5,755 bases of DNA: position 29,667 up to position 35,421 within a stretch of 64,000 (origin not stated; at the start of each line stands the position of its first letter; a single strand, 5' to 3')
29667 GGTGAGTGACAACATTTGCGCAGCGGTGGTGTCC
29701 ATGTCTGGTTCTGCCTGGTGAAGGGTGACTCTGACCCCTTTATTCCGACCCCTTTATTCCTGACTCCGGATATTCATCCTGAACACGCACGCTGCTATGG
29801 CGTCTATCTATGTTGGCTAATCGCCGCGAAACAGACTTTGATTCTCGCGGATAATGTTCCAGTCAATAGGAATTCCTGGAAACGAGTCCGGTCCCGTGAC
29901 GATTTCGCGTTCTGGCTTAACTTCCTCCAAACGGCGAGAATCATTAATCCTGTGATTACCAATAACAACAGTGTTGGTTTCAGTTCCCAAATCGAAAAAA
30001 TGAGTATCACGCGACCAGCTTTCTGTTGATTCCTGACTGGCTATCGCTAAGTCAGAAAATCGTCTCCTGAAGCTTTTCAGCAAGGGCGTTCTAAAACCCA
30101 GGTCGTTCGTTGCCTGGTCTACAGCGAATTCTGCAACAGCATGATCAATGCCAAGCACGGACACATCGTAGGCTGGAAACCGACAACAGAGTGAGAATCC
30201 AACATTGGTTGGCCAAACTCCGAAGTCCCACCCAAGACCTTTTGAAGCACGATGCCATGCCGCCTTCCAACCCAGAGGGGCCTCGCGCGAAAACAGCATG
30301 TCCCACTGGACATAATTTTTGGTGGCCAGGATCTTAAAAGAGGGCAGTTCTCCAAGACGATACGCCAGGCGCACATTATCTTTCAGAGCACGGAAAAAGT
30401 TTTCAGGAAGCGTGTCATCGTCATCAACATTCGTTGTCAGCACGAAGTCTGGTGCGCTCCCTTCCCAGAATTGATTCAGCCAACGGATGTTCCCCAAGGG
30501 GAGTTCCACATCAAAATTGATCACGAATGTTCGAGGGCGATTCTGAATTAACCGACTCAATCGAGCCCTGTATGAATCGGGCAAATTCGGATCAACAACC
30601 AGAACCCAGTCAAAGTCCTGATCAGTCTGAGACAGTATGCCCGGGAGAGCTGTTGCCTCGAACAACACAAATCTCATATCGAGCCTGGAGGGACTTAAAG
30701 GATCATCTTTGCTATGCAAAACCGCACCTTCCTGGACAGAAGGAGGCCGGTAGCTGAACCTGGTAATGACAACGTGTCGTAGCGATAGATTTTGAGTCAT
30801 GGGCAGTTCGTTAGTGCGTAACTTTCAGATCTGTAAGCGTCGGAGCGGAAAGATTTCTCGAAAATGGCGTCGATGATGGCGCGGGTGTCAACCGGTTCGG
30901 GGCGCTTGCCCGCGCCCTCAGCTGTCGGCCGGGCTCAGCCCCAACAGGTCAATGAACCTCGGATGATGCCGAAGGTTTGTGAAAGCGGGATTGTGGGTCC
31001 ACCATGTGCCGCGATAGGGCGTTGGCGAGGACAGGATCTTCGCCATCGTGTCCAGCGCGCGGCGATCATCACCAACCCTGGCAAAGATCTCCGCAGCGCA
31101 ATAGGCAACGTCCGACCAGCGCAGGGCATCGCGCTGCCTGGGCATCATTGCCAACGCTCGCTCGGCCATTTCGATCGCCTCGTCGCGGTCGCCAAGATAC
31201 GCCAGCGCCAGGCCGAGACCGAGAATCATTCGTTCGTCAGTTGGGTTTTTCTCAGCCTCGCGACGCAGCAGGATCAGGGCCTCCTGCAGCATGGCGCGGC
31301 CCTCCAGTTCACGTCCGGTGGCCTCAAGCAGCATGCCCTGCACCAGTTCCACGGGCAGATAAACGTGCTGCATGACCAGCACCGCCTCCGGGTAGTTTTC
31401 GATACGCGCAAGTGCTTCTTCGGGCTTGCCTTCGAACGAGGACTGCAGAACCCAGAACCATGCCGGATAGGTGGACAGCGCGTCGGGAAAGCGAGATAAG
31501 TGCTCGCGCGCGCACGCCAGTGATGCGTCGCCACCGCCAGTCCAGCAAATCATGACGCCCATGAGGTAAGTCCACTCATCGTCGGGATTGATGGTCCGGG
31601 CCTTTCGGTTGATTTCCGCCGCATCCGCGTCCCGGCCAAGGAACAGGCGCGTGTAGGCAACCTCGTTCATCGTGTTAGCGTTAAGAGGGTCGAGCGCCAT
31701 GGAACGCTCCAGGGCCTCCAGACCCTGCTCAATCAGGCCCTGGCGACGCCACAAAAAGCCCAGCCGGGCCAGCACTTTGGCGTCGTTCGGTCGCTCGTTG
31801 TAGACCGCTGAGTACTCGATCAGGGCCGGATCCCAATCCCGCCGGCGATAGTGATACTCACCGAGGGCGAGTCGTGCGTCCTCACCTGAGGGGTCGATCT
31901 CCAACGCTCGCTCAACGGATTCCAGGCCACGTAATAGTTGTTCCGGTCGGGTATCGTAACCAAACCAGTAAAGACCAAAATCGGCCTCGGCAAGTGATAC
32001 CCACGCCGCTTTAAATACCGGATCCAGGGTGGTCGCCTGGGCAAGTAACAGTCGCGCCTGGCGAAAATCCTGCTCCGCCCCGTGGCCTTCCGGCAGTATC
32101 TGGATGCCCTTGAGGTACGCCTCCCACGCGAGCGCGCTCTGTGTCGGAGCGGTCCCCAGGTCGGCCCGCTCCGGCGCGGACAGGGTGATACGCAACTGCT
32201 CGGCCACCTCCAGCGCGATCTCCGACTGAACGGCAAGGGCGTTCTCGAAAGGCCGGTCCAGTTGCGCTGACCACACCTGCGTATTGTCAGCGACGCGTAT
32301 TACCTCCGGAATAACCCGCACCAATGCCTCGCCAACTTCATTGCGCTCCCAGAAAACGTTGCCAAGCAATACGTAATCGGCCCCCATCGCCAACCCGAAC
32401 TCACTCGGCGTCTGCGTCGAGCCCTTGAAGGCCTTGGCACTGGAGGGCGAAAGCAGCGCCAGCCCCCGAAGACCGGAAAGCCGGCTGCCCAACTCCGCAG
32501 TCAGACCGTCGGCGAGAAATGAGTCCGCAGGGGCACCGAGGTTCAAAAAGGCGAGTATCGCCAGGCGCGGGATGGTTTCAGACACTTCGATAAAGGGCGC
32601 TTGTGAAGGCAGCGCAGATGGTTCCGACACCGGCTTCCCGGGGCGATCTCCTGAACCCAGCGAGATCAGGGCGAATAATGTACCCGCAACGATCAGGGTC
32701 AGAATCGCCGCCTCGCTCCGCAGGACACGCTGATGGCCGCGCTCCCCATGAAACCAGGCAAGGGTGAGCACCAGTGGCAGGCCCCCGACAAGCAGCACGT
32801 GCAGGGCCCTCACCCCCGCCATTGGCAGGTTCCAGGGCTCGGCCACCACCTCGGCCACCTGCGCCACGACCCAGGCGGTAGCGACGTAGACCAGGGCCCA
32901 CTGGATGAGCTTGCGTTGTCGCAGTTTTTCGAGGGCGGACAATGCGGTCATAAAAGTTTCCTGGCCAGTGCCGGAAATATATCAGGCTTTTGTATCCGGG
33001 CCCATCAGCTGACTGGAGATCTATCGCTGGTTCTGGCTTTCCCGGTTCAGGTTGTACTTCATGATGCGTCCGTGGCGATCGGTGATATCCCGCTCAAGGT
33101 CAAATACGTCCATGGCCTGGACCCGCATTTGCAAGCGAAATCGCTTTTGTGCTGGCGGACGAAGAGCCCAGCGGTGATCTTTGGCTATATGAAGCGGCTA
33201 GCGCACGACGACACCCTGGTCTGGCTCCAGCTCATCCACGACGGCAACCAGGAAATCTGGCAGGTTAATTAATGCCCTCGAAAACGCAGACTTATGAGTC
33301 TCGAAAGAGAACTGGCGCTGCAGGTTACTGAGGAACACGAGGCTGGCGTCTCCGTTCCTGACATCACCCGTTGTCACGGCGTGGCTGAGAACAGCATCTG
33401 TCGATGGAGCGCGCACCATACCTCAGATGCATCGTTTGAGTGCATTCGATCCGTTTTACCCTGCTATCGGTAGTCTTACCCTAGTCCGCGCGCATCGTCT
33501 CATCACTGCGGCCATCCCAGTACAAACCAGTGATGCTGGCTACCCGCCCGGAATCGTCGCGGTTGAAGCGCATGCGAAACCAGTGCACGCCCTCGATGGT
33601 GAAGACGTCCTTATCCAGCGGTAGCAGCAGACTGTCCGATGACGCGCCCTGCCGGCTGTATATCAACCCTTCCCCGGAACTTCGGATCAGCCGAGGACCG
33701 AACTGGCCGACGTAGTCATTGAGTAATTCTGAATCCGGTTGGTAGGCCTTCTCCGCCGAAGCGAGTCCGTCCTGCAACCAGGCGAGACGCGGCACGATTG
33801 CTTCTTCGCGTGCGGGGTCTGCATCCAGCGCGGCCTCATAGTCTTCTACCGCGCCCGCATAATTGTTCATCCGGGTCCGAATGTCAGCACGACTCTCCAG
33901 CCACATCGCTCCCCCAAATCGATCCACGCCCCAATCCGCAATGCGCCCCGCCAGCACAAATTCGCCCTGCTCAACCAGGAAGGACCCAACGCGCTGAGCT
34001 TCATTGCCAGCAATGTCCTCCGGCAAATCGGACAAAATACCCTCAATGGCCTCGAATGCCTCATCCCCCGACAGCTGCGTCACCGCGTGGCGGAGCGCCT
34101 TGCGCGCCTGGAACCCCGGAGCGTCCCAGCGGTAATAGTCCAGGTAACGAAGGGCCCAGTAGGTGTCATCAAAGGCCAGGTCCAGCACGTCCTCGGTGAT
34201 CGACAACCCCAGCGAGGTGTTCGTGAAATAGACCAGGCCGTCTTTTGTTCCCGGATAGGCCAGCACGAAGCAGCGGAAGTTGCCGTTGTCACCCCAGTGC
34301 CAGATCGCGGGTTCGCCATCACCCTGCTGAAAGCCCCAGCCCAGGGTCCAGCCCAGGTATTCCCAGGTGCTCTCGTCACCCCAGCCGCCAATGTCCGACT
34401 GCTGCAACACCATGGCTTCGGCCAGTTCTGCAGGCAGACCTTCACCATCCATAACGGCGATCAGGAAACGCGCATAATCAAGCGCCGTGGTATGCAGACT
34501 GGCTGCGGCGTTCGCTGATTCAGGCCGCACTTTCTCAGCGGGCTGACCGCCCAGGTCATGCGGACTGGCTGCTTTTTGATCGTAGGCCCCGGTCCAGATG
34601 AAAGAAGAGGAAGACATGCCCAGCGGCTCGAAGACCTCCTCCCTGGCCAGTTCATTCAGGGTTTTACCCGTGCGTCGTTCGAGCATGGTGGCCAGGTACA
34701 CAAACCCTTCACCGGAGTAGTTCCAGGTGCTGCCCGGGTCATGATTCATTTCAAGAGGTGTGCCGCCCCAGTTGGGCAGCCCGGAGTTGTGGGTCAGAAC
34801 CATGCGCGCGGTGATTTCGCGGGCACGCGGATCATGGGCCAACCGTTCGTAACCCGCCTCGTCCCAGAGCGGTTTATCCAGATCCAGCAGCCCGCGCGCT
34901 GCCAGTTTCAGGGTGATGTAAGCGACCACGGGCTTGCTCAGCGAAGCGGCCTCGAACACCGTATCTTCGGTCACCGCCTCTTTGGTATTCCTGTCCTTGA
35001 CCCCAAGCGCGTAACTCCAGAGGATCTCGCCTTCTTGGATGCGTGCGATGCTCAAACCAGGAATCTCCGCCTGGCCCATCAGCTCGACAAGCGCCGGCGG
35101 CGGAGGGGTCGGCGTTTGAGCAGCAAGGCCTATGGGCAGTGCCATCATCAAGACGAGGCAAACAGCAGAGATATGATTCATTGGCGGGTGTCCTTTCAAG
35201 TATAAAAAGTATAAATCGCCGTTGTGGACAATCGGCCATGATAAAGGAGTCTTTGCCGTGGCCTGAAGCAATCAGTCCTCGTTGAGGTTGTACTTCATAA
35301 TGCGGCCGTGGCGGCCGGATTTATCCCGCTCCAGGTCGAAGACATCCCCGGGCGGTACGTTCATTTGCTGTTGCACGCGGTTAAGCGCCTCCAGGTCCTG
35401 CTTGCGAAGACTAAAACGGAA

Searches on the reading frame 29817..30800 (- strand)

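Call 66: search_protein_families(library=pfam, proteins=[window:29817-30800:-], max_evalue=0.0001)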
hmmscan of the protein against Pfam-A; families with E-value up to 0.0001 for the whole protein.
window:29817-30800:- (327 aa): 1 family
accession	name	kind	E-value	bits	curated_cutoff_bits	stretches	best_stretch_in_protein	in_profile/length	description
PF11316.14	Rhamno_transf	-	4.8e-23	82.3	23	1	9-149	2-145/235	Putative rhamnosyl transferase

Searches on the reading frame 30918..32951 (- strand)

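Call 66: search_protein_families(library=pfam, proteins=[window:30918-32951:-], max_evalue=0.0001)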
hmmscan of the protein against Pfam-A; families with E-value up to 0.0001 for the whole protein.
window:30918-32951:- (677 aa): 9 families
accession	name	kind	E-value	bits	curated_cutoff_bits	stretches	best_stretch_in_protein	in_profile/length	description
PF07719.23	TPR_2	-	3.4e-10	39.7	27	0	579-605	7-33/34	Tetratricopeptide repeat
PF13432.12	TPR_16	-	1.5e-09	38.5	32.7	0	577-612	1-36/65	Tetratricopeptide repeat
PF13424.12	TPR_12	-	7.4e-09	36.1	30.1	1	539-603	10-75/77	Tetratricopeptide repeat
PF14559.12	TPR_19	-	3.7e-08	34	25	0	344-393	12-61/68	Tetratricopeptide repeat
PF00515.34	TPR_1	-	3.9e-08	33.2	27.8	0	578-602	6-30/34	Tetratricopeptide repeat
PF13428.12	TPR_14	-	1.7e-07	31.6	23.5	0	577-609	5-37/44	Tetratricopeptide repeat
PF23914.1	TPR_CcmH_CycH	-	4.8e-06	26.9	42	0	556-609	33-86/158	Cytochrome c-type biogenesis protein H TPR domain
PF13181.12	TPR_8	-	5.5e-05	23.5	25.7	0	577-601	5-29/34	Tetratricopeptide repeat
PF13431.12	TPR_17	-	5.8e-05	23.5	24.4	0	414-444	2-32/34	Tetratricopeptide repeat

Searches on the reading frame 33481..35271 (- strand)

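Call 66: search_protein_families(library=pfam, proteins=[window:33481-35271:-], max_evalue=0.0001)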
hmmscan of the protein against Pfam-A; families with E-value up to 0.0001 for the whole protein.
window:33481-35271:- (596 aa): 2 families
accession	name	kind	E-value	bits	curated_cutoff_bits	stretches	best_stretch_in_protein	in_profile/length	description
PF00144.29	Beta-lactamase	-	2.6e-49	168.6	27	1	63-353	7-311/329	Beta-lactamase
PF13354.11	Beta-lactamase2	-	2.6e-05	24.1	22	0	91-135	4-50/214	Beta-lactamase enzyme family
